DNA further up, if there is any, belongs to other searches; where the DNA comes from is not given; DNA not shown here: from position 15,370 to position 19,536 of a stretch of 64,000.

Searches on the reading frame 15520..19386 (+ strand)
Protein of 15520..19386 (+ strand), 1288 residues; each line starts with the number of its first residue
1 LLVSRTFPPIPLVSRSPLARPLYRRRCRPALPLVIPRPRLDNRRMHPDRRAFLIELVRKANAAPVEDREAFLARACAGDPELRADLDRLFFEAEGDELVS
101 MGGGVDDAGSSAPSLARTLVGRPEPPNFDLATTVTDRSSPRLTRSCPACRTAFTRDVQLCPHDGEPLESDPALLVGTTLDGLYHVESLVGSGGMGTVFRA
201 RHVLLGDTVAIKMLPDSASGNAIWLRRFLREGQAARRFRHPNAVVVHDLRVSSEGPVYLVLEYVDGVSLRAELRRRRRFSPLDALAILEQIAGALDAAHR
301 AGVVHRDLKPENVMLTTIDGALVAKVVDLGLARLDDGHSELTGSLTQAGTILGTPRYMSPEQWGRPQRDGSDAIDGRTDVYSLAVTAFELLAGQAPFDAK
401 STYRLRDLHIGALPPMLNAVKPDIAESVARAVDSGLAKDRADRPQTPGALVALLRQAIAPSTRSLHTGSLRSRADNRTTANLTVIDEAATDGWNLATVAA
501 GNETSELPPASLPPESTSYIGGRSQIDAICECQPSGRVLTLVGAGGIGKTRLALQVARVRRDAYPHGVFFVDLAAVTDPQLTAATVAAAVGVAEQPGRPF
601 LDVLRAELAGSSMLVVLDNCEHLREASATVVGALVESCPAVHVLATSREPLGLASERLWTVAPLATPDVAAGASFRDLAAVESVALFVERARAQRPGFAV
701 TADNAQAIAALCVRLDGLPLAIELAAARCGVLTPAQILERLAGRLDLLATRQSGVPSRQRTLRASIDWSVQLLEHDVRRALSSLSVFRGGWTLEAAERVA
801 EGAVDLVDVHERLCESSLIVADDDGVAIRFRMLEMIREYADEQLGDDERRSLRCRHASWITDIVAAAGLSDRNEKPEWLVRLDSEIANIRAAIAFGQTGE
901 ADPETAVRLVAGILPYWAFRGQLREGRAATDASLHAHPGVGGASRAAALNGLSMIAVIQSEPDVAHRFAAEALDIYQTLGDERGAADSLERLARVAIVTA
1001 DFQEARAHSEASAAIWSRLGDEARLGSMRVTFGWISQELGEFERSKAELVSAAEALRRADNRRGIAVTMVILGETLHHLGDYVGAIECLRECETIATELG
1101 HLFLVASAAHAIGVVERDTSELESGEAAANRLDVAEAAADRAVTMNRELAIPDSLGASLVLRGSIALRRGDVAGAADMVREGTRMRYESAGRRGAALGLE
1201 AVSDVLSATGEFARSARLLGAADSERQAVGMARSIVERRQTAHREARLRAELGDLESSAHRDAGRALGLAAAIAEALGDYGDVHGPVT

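Call 71: search_protein_families(library=pfam, proteins=[window:15520-19386:+], max_evalue=0.0001)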
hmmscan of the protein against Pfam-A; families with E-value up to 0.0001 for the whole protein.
window:15520-19386:+ (1288 aa): 5 families
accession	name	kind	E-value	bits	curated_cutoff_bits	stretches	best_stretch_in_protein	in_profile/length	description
PF00069.31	Pkinase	-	1.4e-40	139.8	31.7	1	183-445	1-253/263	Protein kinase domain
PF07714.23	PK_Tyr_Ser-Thr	-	1e-25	90.9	23.1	1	185-412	3-221/258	Protein tyrosine and serine/threonine kinase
PF13424.12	TPR_12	-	2.3e-12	47.4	30.1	0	1037-1097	14-76/77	Tetratricopeptide repeat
PF01636.29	APH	-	5.6e-06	26.7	23.2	1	276-346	137-211/239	Phosphotransferase enzyme family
PF13401.12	AAA_22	-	1.5e-05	25.7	27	1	537-631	6-104/130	AAA domain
